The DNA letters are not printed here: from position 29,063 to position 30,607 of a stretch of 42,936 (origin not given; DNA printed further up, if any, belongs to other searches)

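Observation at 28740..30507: Low-GC 1.8-kb insertion splitting purH and purD: DUF2442-like protein plus an orphan ABC/SMC-type ATPase (candidate defence/conflict module with no recognisable effector)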

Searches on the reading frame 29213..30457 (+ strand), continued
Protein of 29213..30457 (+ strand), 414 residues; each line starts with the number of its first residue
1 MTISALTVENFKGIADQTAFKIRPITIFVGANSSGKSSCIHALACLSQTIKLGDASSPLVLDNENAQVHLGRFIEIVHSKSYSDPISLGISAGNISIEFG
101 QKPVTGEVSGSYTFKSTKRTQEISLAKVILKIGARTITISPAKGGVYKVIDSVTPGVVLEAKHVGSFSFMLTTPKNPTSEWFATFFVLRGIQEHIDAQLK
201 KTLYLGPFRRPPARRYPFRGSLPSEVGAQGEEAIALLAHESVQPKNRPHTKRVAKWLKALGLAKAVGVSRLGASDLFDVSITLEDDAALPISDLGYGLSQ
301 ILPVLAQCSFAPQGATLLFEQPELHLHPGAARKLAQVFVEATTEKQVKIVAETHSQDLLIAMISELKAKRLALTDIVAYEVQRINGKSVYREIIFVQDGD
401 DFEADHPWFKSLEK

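Call 45: search_solved_structures(query=A3, max_evalue=0.01)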
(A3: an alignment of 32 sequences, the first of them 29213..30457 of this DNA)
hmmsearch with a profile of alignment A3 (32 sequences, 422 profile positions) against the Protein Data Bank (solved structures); distinct sequences matched with E-value up to 0.01: 17.
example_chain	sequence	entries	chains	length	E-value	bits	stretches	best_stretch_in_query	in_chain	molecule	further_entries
6p74_A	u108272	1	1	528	5.6e-12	48.5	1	239-402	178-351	Putative ATP-dependent endonuclease of the OLD family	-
8v46_A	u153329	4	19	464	0.00023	23.4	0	260-366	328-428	AriA antitoxin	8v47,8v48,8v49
5f3w_B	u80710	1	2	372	0.0017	20.6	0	1-43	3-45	DNA double-strand break repair Rad50 ATPase,DNA double-strand break repair Rad50 ATPase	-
3aux_A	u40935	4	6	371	0.0018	20.5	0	1-43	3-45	DNA double-strand break repair rad50 ATPase | DNA double-strand break repair Rad50 ATPase,DNA double-strand break repair Rad50 ATPase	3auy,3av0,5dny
8ux9_B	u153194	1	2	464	0.002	20.3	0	260-366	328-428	AriA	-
8v45_A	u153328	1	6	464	0.0028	19.8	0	260-366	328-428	AriA antitoxin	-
1us8_A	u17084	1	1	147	0.0031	19.7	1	1-44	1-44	DNA DOUBLE-STRAND BREAK REPAIR RAD50 ATPASE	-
1f2t_A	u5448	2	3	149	0.0032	19.6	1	1-44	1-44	RAD50 ABC-ATPASE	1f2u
9n69_A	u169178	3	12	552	0.0037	19.4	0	3-45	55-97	AAA family ATPase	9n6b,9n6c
4nck_A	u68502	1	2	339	0.0045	19.1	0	1-44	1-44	DNA double-strand break repair Rad50 ATPase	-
4nci_A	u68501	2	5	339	0.0047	19.1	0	1-44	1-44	DNA double-strand break repair Rad50 ATPase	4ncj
3qkt_A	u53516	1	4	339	0.0048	19.1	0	1-44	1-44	DNA double-strand break repair rad50 ATPase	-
1ii8_A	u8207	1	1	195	0.0048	19.1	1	1-44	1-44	Rad50 ABC-ATPase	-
4nch_A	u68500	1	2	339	0.0048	19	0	1-44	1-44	DNA double-strand break repair Rad50 ATPase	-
3qku_A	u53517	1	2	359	0.0049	19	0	1-44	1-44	DNA double-strand break repair rad50 ATPase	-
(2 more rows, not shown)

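Call 46: fold_search(model_id=the predicted structure, library=pdb)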
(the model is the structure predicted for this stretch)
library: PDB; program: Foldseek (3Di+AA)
matches with E <= 10: 1080; with E <= 0.001: 195
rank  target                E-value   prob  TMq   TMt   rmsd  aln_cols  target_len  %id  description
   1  5h68_A                8.1e-12  1.00  0.50  0.62   7.2       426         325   13  Crystal structure of an engaged dimer of the Geobacillus stearothermophilus SMC head domain (released 2017-03-15)
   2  4ncj_B                2.3e-11  1.00  0.46  0.57   8.4       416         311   14  Crystal Structure of Pyrococcus furiosis Rad50 R805E mutation with ADP Beryllium Flouride (released 2014-03-05)
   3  5h68_B                2.4e-11  1.00  0.50  0.61   7.6       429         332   14  Crystal structure of an engaged dimer of the Geobacillus stearothermophilus SMC head domain (released 2017-03-15)
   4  1e69_A                3.4e-11  1.00  0.40  0.58  11.7       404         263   11  SMC head domain from Thermotoga maritima (released 2000-08-09)
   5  6qj2_A                5.9e-11  1.00  0.46  0.52  12.0       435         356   13  Crystal structure of the C. thermophilum condensin Smc4 ATPase head in complex with the C-terminal domain of Brn1 (released 2019-07-03)
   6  7q2x_B                7.3e-11  1.00  0.47  0.49  13.0       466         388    9  Cryo-EM structure of clamped S.cerevisiae condensin-DNA complex (Form I) (released 2022-03-23)
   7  4ncj_A                8.2e-11  1.00  0.44  0.55   8.5       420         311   13  Crystal Structure of Pyrococcus furiosis Rad50 R805E mutation with ADP Beryllium Flouride (released 2014-03-05)
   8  5da9_B                9.7e-11  1.00  0.46  0.47  10.7       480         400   11  ATP-gamma-S bound Rad50 from Chaetomium thermophilum in complex with the Rad50-binding domain of Mre11 (released 2016-03-02)
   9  5dny_B                1.7e-10  1.00  0.46  0.52  11.0       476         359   11  Structure of the ATPrS-Mre11/Rad50-DNA complex (released 2016-02-24)
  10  3qkt_B                1.9e-10  1.00  0.43  0.54   9.9       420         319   13  Rad50 ABC-ATPase with adjacent coiled-coil region in complex with AMP-PNP (released 2011-03-30)
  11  4nch_B                2.2e-10  1.00  0.40  0.51   9.9       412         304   13  Crystal Structure of Pyrococcus furiosis Rad50 L802W mutation (released 2014-03-05)
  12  4i99_B                2.3e-10  1.00  0.49  0.60   6.4       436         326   11  Crystal structure of the SmcHead bound to the C-winged helix domain of ScpA (released 2013-01-30)
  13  3qkt_D                2.6e-10  1.00  0.41  0.51  10.8       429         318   13  Rad50 ABC-ATPase with adjacent coiled-coil region in complex with AMP-PNP (released 2011-03-30)
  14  3qku_B                3.1e-10  1.00  0.47  0.61   7.7       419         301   14  Mre11 Rad50 binding domain in complex with Rad50 and AMP-PNP (released 2011-03-30)
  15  5dny_D                3.2e-10  1.00  0.44  0.50  10.0       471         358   11  Structure of the ATPrS-Mre11/Rad50-DNA complex (released 2016-02-24)
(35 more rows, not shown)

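Call 59: search_protein_families(library=padloc, proteins=[L126:1502-2029:+, L134:4805-5494:+, L088:9847-10863:+, L165:7307-7846:+, L017:1830-3356:+, L018:5325-7973:+, L019:6983-7801:+, L098:150-980:+, L092:1978-2517:+, L002:5169-5822:+], max_evalue=0.001)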
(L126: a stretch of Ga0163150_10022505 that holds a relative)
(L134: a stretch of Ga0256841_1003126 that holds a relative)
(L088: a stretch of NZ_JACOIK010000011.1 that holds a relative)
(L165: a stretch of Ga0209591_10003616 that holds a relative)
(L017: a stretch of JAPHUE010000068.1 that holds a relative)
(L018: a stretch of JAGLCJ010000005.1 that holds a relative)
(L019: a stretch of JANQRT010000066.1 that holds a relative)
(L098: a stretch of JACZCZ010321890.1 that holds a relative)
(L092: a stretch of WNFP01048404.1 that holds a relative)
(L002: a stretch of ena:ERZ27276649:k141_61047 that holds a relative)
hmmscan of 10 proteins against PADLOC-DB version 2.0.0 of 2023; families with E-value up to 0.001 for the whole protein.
L126:1502-2029:+ (175 aa): 1 family
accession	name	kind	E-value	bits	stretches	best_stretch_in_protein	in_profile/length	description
PDLC04147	HEC-03A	-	4e-27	93.2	1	3-158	1-153/159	-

L134:4805-5494:+ (229 aa): 0 families

L088:9847-10863:+ (338 aa): 0 families

L165:7307-7846:+ (179 aa): 0 families

L017:1830-3356:+ (508 aa): 85 families (the best 25 are shown)
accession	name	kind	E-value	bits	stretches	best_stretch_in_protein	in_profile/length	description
PDLC03783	Drt8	-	3.8e-145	483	1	3-506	1-491/493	DRT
PDLC03761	RT_UG23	-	3e-36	123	1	6-396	4-367/489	DRT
PDLC03759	RT_UG21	-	8.7e-36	121.7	1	8-368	6-362/503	DRT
PDLC03758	RT_UG20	-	3.6e-34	116.7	1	8-486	13-495/511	DRT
PDLC03770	RT_UG31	-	4.3e-33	113.2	1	130-372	113-321/456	DRT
PDLC03760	RT_UG22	-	5.1e-31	106.2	1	22-453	23-427/476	DRT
PDLC03756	RT_UG19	-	3.6e-30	103.6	1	65-489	68-449/562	DRT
PDLC03771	RT_UG32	-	9.9e-27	91.8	1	24-384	49-380/521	DRT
PDLC03752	Drt4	-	6.3e-24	83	1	65-273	57-266/467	DRT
PDLC02180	Drt4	-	1.3e-23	81.7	1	135-270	137-275/532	-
PDLC03773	RT_UG34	-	7.7e-23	79.2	1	125-319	134-336/512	DRT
PDLC03748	Drt6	-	2.5e-22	77.5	1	24-274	16-261/511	DRT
PDLC03785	RT_UG9_large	-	1.6e-20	71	1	9-287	245-525/772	DRT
PDLC03769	RT_UG30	-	2.3e-20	70.6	1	140-267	136-271/493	DRT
PDLC02179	Drt4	-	2.4e-20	71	1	131-275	119-271/542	-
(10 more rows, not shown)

L018:5325-7973:+ (882 aa): 2 families
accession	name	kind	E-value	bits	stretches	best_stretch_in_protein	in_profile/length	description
PDLC05050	PDC-S60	-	1.1e-56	190.7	1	1-285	1-288/906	-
PDLC05051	PDC-S60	-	7e-24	82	1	218-703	355-858/1027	-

L019:6983-7801:+ (272 aa): 1 family
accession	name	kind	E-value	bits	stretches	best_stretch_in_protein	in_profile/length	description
PDLC00733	Effector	-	5e-08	30.2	1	42-135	260-356/388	TIR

L098:150-980:+ (276 aa): 2 families
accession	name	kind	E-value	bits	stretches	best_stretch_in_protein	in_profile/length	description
PDLC04997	PDC-S32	-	5.6e-50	168.6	1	19-275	22-281/285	-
PDLC04996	PDC-S32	-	1.1e-41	141.3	1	28-274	26-275/280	-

L092:1978-2517:+ (179 aa): 2 families
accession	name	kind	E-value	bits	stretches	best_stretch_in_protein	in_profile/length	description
PDLC02663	DndD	-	0.00035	17.5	1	5-27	27-49/675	DndD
PDLC04140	mad8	-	0.00042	17.9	1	11-36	27-52/314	mads_8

L002:5169-5822:+ (217 aa): 0 families

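Call 60: search_protein_families(library=pfam, proteins=[L126:1502-2029:+, L134:4805-5494:+, L088:9847-10863:+, L165:7307-7846:+, L017:1830-3356:+, L018:5325-7973:+, L019:6983-7801:+, L098:150-980:+, L092:1978-2517:+, L100:770-1765:+], max_evalue=0.001)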
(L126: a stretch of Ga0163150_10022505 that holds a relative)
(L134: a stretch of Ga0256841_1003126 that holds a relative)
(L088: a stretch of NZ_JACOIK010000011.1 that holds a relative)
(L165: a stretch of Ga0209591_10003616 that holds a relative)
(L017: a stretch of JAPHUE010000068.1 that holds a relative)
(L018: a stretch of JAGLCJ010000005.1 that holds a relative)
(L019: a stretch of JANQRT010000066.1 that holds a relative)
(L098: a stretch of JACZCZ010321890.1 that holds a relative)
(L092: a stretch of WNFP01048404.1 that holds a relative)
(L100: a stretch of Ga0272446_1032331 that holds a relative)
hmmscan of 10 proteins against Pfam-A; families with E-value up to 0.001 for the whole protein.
L126:1502-2029:+ (175 aa): 0 families

L134:4805-5494:+ (229 aa): 1 family
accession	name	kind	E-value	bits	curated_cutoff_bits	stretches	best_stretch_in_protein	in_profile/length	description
PF09414.15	RNA_ligase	-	9.2e-30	104.5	27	1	40-199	2-169/171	RNA ligase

L088:9847-10863:+ (338 aa): 0 families

L165:7307-7846:+ (179 aa): 0 families

L017:1830-3356:+ (508 aa): 1 family
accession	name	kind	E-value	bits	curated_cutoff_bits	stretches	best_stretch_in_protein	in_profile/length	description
PF00078.32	RVT_1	-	1.8e-13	51.1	29.6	1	132-267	59-193/205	Reverse transcriptase (RNA-dependent DNA polymerase)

L018:5325-7973:+ (882 aa): 2 families
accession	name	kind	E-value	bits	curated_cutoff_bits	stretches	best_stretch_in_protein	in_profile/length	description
PF13271.11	DUF4062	-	4.6e-07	30.4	24.7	1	6-97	1-80/82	Domain of unknown function (DUF4062)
PF24406.1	nSTAND_NTPase4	-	8.2e-07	29.5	27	1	485-539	2-57/58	Novel STAND NTPase 4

L019:6983-7801:+ (272 aa): 1 family
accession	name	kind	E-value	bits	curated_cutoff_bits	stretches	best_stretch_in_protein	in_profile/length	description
PF05014.21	Nuc_deoxyrib_tr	-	0.00029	21.4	28.8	1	74-121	54-103/117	Nucleoside 2-deoxyribosyltransferase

L098:150-980:+ (276 aa): 1 family
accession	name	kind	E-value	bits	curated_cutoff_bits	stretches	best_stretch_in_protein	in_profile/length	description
PF18863.6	AbiJ_NTD4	-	5e-11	43.7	34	1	24-156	19-151/152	AbiJ N-terminal domain 4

L092:1978-2517:+ (179 aa): 2 families
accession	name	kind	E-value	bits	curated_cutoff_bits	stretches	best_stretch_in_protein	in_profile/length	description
PF06414.18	Zeta_toxin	-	1e-11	45.1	22.3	1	62-167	79-189/199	Zeta toxin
PF13671.12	AAA_33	-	1.3e-08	35.7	27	1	14-150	2-140/143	AAA domain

L100:770-1765:+ (331 aa): 2 families
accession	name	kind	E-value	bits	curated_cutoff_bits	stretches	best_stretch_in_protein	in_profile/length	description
PF01555.25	N6_N4_Mtase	-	1.9e-38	133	26.7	1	72-307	1-220/221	DNA methylase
PF01170.24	UPF0020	-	2.9e-05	24.3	22.3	0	247-303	6-64/197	RMKL-like, methyltransferase domain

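Call 74: search_protein_representatives(alignment_id=A3)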
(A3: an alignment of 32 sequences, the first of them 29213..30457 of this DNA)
Query: 32 sequences, 422 profile positions. Proteins with E-value up to 0.001 (for the whole library): 33509; up to 1e-10: 15896; up to 1e-30: 3199. The best 150 are listed.
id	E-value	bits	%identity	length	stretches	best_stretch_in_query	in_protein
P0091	5.2e-181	618.6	-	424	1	1-420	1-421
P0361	8.1e-165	565.2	-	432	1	1-421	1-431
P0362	2.7e-163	560.2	-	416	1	1-421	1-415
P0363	3.7e-161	553.2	-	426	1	1-421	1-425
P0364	5.8e-152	522.9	-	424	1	1-408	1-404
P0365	1.9e-151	521.2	-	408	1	1-420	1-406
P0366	2.0e-151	521.1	-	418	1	1-420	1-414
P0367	1.4e-150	518.4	-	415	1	1-420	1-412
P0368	3.5e-150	517.0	-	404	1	20-420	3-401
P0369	6.9e-150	516.1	-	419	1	1-409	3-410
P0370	7.6e-150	515.9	-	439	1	1-421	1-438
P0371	4.2e-149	513.5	-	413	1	1-420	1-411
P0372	3.1e-147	507.3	-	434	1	1-421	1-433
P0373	5.0e-147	506.6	-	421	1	1-419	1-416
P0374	4.4e-146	503.5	-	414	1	1-420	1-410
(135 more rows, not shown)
